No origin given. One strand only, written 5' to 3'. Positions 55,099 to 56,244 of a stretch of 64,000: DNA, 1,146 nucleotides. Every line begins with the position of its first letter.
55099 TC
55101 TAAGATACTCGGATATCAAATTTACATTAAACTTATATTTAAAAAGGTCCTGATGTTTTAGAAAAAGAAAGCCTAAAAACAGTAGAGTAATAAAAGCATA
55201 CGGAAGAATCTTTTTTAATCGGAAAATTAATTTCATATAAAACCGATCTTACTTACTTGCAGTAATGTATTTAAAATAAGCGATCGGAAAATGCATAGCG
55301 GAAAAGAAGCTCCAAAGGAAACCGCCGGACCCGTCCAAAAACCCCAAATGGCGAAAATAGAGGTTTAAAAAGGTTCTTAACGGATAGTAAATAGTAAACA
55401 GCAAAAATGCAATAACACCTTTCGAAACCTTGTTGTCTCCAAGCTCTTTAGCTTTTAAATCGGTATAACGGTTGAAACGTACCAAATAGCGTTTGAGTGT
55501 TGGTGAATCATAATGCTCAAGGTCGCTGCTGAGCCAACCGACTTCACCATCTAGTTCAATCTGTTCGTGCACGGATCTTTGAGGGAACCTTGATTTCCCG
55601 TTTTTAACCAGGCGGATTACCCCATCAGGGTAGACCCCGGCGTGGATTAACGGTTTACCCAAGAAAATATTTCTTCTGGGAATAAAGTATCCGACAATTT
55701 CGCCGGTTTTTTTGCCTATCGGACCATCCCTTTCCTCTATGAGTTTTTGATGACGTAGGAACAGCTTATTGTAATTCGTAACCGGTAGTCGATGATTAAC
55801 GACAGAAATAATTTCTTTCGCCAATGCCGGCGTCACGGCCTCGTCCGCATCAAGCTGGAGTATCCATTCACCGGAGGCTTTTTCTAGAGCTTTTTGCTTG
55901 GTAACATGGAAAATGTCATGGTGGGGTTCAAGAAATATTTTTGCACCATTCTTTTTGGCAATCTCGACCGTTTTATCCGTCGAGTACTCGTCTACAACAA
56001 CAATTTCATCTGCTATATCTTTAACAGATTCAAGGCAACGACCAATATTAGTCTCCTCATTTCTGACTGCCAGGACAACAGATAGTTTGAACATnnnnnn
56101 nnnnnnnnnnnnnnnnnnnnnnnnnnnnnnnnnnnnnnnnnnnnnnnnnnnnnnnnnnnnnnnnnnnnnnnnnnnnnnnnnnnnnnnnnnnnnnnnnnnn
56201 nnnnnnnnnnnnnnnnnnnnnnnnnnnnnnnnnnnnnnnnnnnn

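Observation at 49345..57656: Repeated GT2 (GtrB-like) + GT-C pairings around a YfhO-like gene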

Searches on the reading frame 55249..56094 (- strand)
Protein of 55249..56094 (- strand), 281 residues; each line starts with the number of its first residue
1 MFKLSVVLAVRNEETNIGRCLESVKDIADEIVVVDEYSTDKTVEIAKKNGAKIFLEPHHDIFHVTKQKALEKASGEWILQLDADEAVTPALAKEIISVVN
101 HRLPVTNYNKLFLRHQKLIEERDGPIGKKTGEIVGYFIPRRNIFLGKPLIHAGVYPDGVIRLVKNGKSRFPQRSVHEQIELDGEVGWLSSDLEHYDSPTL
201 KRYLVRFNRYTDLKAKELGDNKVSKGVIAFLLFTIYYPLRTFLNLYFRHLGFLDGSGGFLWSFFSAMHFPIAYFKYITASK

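Call 4: search_protein_families(library=pfam, proteins=[window:55249-56094:-], max_evalue=0.01)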
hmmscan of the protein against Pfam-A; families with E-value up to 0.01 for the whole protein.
window:55249-56094:- (281 aa): 2 families
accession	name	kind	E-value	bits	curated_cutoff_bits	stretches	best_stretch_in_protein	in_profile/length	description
PF00535.33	Glycos_transf_2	-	1.1e-17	64.9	23.3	1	5-97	1-101/168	Glycosyl transferase family 2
PF13704.12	Glyco_tranf_2_4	-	8.4e-07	29.8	27.5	1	11-87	1-84/98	Glycosyl transferase family 2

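Call 5: search_protein_families(library=ncbifam, proteins=[window:55249-56094:-], max_evalue=0.01)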
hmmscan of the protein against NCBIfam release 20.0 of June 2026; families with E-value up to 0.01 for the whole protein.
window:55249-56094:- (281 aa): 15 families
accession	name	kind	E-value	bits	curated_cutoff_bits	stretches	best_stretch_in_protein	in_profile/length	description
TIGR04195.1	S_glycosyl_SunS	equivalog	1e-15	57.5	350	1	9-86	64-143/421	SunS family peptide S-glycosyltransferase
TIGR04283.1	glyco_like_mftF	equivalog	7.5e-11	42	182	1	4-101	1-99/221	TIGR04283 family arsenosugar biosynthesis glycosyltransferase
NF010496.0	PRK13915.1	equivalog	1.1e-08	34.5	262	1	3-56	32-91/307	glucosyl-3-phosphoglycerate synthase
NF007482.0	PRK10073.1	equivalog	1.7e-08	33.9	423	1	3-109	7-121/334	glycosyltransferase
TIGR04182.1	glyco_TIGR04182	equivalog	8.1e-08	32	325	1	5-97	3-95/293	S-layer glycoprotein N-glycosyltransferase AglJ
NF041391.1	DPhHxTase_Halo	equivalog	3.2e-07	29.6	375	1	11-110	4-104/213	dolichyl-phosphate hexose transferase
NF058614.1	PPMAGASynPpgS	equivalog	4e-05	23.1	370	1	6-57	4-55/226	polyprenyl-phospho-N-acetylgalactosaminyl synthase PpgS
NF045692.1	OglycostaseCruG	equivalog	0.00024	20.2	600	1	3-101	42-154/386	2'-O-glycosyltransferase CruG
NF041875.1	EPS_EpsD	equivalog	0.00031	20.3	370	1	4-93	1-98/325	exopolysaccharide biosynthesis glycosyltransferase EpsD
NF038302.1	EPS_HpsE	equivalog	0.00078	18.5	300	1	21-89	20-101/307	hormogonium polysaccharide biosynthesis glycosyltransferase HpsE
NF050050.1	ProtGlycPglI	equivalog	0.00084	18.8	500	1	2-121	2-130/306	GalNAc(5)-diNAcBac-PP-undecaprenol beta-1,3-glucosyltransferase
NF047683.1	TeichurnBiosyTuaG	equivalog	0.00096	18.9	400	1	4-95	8-108/252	teichuronic acid biosynthesis protein TuaG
TIGR03965.1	mycofact_glyco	equivalog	0.0014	17.6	280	1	4-48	76-125/467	mycofactocin biosynthesis glycosyltransferase MftF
NF053739.1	GlytfEpsEBac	equivalog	0.0024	16.9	450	1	3-87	2-95/265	glycosyltransferase EpsE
TIGR03469.1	HpnB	hypoth_equivalog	0.0034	16.4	379.25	1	4-70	46-113/386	hopene-associated glycosyltransferase HpnB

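Call 12: search_solved_structures(query=window:55249-56094:-, max_evalue=0.01)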
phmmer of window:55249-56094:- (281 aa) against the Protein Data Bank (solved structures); distinct sequences matched with E-value up to 0.01: 10.
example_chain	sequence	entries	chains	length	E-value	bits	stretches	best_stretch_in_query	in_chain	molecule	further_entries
22ao_A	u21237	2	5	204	4.1e-15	59.2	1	5-99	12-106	GmaR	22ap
7msp_A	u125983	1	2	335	8.7e-11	45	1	8-88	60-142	SPbeta prophage-derived glycosyltransferase SunS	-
7msn_A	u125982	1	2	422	1.2e-10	44.5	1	8-88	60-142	SPbeta prophage-derived glycosyltransferase SunS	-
7msk_A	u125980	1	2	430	1.5e-10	44.3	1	9-87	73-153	Glyco_trans_2-like domain-containing protein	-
9omj_A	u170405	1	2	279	5.7e-05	25.9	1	2-92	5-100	Glycosyltransferase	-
9omm_A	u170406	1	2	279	6.2e-05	25.8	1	2-92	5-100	Glycosyltransferase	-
9omh_A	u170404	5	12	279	6.2e-05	25.8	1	2-92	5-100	Glycosyltransferase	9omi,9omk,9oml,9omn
6p61_A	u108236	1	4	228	7.3e-05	25.6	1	4-176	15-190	Glycosyltransferase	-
5tze_C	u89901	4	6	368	0.0026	20.5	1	3-99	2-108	Glycosyl transferase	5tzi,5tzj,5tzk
5tz8_A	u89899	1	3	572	0.0056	19.4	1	3-99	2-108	Glycosyl transferase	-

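Call 15: find_homologous_proteins(query=window:55249-56094:-)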
Query window:55249-56094:- (281 aa): 7905 proteins with E <= 0.001 among 8000 candidates; the best 120 are listed.
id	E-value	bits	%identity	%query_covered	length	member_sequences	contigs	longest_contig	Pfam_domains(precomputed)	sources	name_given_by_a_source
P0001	3.4e-186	635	100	100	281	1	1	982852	PF00535.33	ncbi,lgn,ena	-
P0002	1.8e-150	518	81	99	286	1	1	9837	PF13641.13,PF00535.33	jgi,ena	-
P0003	9.6e-149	512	82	98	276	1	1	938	PF00535.33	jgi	jgi:glycosyltransferase involved in cell wall biosynthesis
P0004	1.1e-147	509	81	99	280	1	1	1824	PF00535.33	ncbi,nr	ncbi:MAG: glycosyltransferase family 2 protein [Candidatus Woesebacteria bacterium]|nr:glycosyltrans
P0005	1.8e-146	505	81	100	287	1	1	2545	PF00535.33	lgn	-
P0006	2.1e-145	501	80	99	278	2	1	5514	PF13641.13,PF00535.33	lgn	-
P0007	5.1e-144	497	77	99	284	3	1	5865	PF00535.33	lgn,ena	-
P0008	1.5e-142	492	78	100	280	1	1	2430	PF00535.33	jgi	jgi:glycosyltransferase involved in cell wall biosynthesis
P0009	3.6e-142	491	76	98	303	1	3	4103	PF00535.33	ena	-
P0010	3.9e-142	491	76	100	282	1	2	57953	PF00535.33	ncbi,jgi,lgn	jgi:glycosyltransferase involved in cell wall biosynthesis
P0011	4.0e-142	491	78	98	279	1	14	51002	PF00535.33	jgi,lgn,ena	-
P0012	8.2e-142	490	78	100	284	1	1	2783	PF00535.33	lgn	-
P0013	1.7e-141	489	77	100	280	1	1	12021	PF00535.33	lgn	-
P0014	1.9e-141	488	78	99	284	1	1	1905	PF00535.33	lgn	-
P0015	2.6e-141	488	77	99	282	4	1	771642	PF00535.33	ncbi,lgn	-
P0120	1.2e-132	460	71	98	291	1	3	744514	PF00535.33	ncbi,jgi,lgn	-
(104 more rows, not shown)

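Call 16: find_encoding_contigs(protein=P0001, flank=10000, max_places=3)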
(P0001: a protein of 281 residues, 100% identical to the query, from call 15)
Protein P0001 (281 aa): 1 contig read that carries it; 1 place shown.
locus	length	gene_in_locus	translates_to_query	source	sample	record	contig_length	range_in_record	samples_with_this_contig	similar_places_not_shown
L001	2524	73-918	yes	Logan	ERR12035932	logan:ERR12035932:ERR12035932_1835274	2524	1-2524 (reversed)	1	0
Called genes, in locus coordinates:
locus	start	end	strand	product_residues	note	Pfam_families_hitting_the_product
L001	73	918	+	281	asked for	PF00535:Glycos_transf_2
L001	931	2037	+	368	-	-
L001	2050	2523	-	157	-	?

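Call 17: find_encoding_contigs(protein=P0015, flank=10000, max_places=2)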
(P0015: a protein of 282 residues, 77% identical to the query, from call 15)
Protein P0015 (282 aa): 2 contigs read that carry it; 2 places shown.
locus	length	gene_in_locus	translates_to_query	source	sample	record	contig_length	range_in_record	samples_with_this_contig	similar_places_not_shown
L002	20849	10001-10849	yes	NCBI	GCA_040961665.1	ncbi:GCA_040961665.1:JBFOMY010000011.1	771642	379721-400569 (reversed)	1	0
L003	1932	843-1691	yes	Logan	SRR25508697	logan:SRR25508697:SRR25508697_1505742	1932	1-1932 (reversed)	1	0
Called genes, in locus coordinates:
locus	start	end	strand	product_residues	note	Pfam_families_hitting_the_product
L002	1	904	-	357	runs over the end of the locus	-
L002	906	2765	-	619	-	-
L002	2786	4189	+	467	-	PF13231:PMT_2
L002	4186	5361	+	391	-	PF13231:PMT_2 (weak)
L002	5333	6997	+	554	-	PF02366:PMT, PF13231:PMT_2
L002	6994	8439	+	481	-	PF13231:PMT_2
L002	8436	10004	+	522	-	PF02366:PMT, PF13231:PMT_2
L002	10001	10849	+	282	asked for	PF00535:Glycos_transf_2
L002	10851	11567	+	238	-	PF00106:adh_short, PF08659:KR, PF13561:adh_short_C2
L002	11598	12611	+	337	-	PF13579:Glyco_trans_4_4 (faint), PF13439:Glyco_transf_4, PF00534:Glycos_transf_1, PF13692:Glyco_trans_1_4, PF20706:GT4-conflict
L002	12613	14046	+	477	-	PF09852:DUF2079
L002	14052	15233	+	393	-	PF04188:Mannosyl_trans2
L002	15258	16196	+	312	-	PF01073:3Beta_HSD (faint), PF01370:Epimerase, PF02719:Polysacc_synt_2 (faint), PF16363:GDP_Man_Dehyd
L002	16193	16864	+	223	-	PF00535:Glycos_transf_2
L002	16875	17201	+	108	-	PF10066:DUF2304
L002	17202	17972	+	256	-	PF00535:Glycos_transf_2, PF10111:Glyco_tranf_2_2 (weak), PF13641:Glyco_tranf_2_3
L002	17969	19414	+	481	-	-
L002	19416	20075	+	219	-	PF13489:Methyltransf_23, PF07021:MetW, PF13847:Methyltransf_31, PF08241:Methyltransf_11, PF08242:Methyltransf_12, PF13649:Methyltransf_25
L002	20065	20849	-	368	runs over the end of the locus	PF00535:Glycos_transf_2, PF13641:Glyco_tranf_2_3 (weak)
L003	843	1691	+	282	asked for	PF00535:Glycos_transf_2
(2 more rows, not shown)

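Call 18: find_encoding_contigs(protein=P0120, flank=10000, max_places=2)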
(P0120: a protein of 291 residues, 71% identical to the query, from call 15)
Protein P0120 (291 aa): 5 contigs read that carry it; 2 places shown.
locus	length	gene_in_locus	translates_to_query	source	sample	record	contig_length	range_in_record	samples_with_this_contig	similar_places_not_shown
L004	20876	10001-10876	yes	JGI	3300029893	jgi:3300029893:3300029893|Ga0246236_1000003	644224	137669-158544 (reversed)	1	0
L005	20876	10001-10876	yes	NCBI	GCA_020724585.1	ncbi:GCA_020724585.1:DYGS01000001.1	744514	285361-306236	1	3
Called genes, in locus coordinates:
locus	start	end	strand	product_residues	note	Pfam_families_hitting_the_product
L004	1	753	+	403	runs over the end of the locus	PF26314:MptA_B_family (weak), PF09594:GT87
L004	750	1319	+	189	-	-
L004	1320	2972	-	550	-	-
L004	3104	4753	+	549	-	-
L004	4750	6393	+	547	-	PF02366:PMT, PF13231:PMT_2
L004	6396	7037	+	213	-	PF01966:HD (weak)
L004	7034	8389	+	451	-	PF13231:PMT_2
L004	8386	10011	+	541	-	PF13231:PMT_2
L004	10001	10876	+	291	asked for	PF00535:Glycos_transf_2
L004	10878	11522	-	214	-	PF08843:AbiEii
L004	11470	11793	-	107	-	PF21956:DUF6922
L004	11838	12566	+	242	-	PF00106:adh_short, PF01370:Epimerase, PF08659:KR, PF13561:adh_short_C2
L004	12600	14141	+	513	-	PF07884:VKOR, PF01180:DHO_dh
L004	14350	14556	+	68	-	-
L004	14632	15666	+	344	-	PF13439:Glyco_transf_4 (weak), PF00534:Glycos_transf_1, PF13692:Glyco_trans_1_4, PF20706:GT4-conflict (weak), PF13524:Glyco_trans_1_2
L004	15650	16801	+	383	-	PF04188:Mannosyl_trans2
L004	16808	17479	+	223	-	PF00535:Glycos_transf_2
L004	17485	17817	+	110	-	PF10066:DUF2304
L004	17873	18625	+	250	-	PF12686:DUF3800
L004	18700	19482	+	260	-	PF00535:Glycos_transf_2, PF10111:Glyco_tranf_2_2, PF13641:Glyco_tranf_2_3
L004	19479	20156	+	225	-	PF00535:Glycos_transf_2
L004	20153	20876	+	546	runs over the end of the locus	-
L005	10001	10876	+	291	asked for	PF00535:Glycos_transf_2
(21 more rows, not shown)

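Call 25: find_related_loci(query=window:55249-56094:-, collection=genome_contigs, flank=10000)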
Query window:55249-56094:- (281 aa) in genome_contigs; peptide patterns used: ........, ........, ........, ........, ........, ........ (x = any residue, [..] = any of these).
599 stretches matched a pattern (row limit reached: there are more); 333 encode a relative of the query (tblastn E <= 1e-3); the best 80 are kept; 80 distinct loci.
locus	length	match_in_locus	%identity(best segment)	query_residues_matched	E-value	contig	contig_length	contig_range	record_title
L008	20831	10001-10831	78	2-278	5e-147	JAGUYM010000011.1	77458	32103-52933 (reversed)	MAG: Candidatus Woesebacteria bacterium isolate DeMMO6_63 c_000000051655, whole genome shotgun sequence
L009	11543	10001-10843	76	1-281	4e-147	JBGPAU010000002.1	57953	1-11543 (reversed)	MAG: Patescibacteria group bacterium isolate OBJ_0618_130150_121 k141_1210473_length_57953_cov_13.0000, whole genome sho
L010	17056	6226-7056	75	4-280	4e-143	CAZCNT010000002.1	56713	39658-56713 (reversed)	MAG TPA_asm: uncultured Gammaproteobacteria bacterium isolate SRP050083_co1_418 genome assembly, contig: NODE_128_length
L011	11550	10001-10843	73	4-279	4e-138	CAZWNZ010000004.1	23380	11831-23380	MAG TPA_asm: uncultured Gammaproteobacteria bacterium isolate SRP192927_co3_839 genome assembly, contig: NODE_4426_lengt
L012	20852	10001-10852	71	3-278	2e-136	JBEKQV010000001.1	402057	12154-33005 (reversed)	MAG: Candidatus Microgenomates bacterium isolate SPRUCE 496 SPRUCE_496_1, whole genome shotgun sequence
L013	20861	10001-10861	73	2-281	3e-136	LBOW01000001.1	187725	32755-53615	MAG: Candidatus Woesebacteria bacterium GW2011_GWB1_33_22 UR35_C0001, whole genome shotgun sequence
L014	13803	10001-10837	72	1-279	5e-136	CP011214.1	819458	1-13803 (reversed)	MAG: Candidatus Woesebacteria bacterium GW2011_GWF1_31_35 chromosome, complete genome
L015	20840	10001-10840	72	4-281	2e-135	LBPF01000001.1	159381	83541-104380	MAG: Candidatus Woesebacteria bacterium GW2011_GWB1_33_38 UR44_C0001, whole genome shotgun sequence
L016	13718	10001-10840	72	3-279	1e-134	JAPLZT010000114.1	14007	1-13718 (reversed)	MAG: Candidatus Woesebacteria bacterium isolate LacPavin_0920_WC90_MAG_37_8 LacPavin_0920_WC90_scaffold_2130171, whole g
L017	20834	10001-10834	72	1-276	1e-134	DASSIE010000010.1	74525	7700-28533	MAG TPA_asm: Patescibacteria group bacterium isolate SMAG_U1079 k141_510940, whole genome shotgun sequence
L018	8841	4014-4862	71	2-279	2e-134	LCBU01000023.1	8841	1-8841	MAG: Candidatus Woesebacteria bacterium GW2011_GWA1_41_7 UU74_C0023, whole genome shotgun sequence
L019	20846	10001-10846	71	1-279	2e-133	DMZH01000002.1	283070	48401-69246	MAG TPA_asm: Candidatus Woesebacteria bacterium isolate UBA8517 contig_17954, whole genome shotgun sequence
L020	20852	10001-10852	69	3-278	5e-133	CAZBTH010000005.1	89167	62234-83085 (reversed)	MAG TPA_asm: uncultured Gammaproteobacteria bacterium isolate SRP062349_co2_276 genome assembly, contig: NODE_157_length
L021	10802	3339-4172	70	1-279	8e-133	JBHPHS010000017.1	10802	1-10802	Patescibacteria group bacterium isolate SAG AM-312-A20 AM-312-A20_NODE_17, whole genome shotgun sequence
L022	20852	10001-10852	69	3-278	3e-132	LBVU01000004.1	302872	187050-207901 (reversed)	MAG: Candidatus Woesebacteria bacterium GW2011_GWB1_39_10 UT17_C0004, whole genome shotgun sequence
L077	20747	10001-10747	38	2-281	7e-50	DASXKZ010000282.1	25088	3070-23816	MAG TPA_asm: Candidatus Angelobacter sp. isolate SMAG_U5289 k141_3849608, whole genome shotgun sequence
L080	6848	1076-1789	38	4-275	1e-49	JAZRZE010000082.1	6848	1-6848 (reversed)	MAG: Elusimicrobiaceae bacterium isolate T1900044948_TA20190001.MAGScoT_cleanbin_000070 SGB_3514_k141_71333, whole genom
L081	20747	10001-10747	38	2-281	2e-49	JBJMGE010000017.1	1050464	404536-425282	MAG: Terriglobales bacterium isolate H1_18_all_fractions_metab_conc_57_55_29 k255_7803536, whole genome shotgun sequence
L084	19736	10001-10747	38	2-281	5e-48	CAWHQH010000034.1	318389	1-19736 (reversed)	MAG: Terriglobia bacterium isolate MFD08416.bin.2.48 genome assembly, contig: contig_5575, whole genome shotgun sequence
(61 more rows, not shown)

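Call 45: predict_structure(alignment_id=A1)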
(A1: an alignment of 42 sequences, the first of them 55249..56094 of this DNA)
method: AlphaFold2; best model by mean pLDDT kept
length: 281 residues; sequences in the alignment: 42
mean_pLDDT: 74.0   pTM: 0.69
mean pLDDT of the five models: 74.0, 63.8, 59.8, 56.6, 54.7
residues with pLDDT >= 90: 64; 70-90: 106; 50-70: 81; < 50: 30
segments of 3 or more residues with pLDDT < 50: 150-158, 172-176, 267-281
pLDDT, mean of each block of 10 residues (from residue 1): 89 88 95 92 95 86 76 92 90 91 64 72 76 83 64 45 80 51 82 70 62 68 76 77 69 61 48 30 32
secondary structure, 60 per line:
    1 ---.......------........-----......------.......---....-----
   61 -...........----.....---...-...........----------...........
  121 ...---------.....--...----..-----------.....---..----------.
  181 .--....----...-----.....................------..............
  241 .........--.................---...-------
elements in order: E4-10 H17-24 E30-35 H42-48 E52-55 H62-72 E77-81 E85-87 H89-99 H110-123 E133-137 E140-142 E160-164 E184-187 E192-194 H200-220 H227-249 H252-268

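Call 48: fold_search(model_id=the predicted structure, library=pdb)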
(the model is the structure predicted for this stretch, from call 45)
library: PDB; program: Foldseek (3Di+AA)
matches with E <= 10: 1643; with E <= 0.001: 242
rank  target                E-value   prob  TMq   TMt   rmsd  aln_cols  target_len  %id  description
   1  7msp_A                4.0e-13  1.00  0.54  0.46   6.8       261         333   22  SunS glycosin S-glycosyltransferase (released 2022-04-13)
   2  7msp_B                4.6e-13  1.00  0.55  0.47   6.5       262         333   22  SunS glycosin S-glycosyltransferase (released 2022-04-13)
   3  7msn_A                7.6e-13  1.00  0.51  0.36  10.9       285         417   20  SunS glycosin S-glycosyltransferase (released 2022-04-13)
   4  7msk_A                4.8e-12  1.00  0.52  0.36   8.2       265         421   19  ThuS glycosin S-glycosyltransferase (released 2022-04-13)
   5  7msk_B                7.1e-12  1.00  0.52  0.36   9.0       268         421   19  ThuS glycosin S-glycosyltransferase (released 2022-04-13)
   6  7msn_B                1.1e-11  1.00  0.51  0.36   6.8       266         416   21  SunS glycosin S-glycosyltransferase (released 2022-04-13)
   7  9omn_B                1.3e-09  1.00  0.48  0.49  13.7       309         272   16  WrtF fucosyltransferase - GDP-2-deoxy-2-fluoro-beta-L-fucose (released 2025-10-29)
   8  9omh_D                8.0e-09  1.00  0.47  0.49  12.9       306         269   16  WrtF fucosyltransferase - Apo (released 2025-10-29)
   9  9omm_A                9.7e-09  1.00  0.48  0.52  11.3       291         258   14  WrtF fucosyltransferase - tetrasaccharide product (released 2025-10-29)
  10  5tz8_A                1.3e-08  1.00  0.40  0.21  11.8       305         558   16  Crystal structure of S. aureus TarS (released 2017-01-04)
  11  9oml_A                1.4e-08  1.00  0.49  0.53  11.9       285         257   16  WrtF fucosyltransferase - acetylated trisaccharide acceptor (released 2025-10-29)
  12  9omh_A                1.4e-08  1.00  0.47  0.49  13.6       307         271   15  WrtF fucosyltransferase - Apo (released 2025-10-29)
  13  9omm_B                1.7e-08  1.00  0.47  0.49  13.5       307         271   15  WrtF fucosyltransferase - tetrasaccharide product (released 2025-10-29)
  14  9omj_A                2.0e-08  1.00  0.46  0.48  13.8       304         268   15  WrtF fucosyltransferase - GDP-beta-L-fucose (released 2025-10-29)
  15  9oml_B                2.7e-08  1.00  0.46  0.47   7.0       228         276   17  WrtF fucosyltransferase - acetylated trisaccharide acceptor (released 2025-10-29)
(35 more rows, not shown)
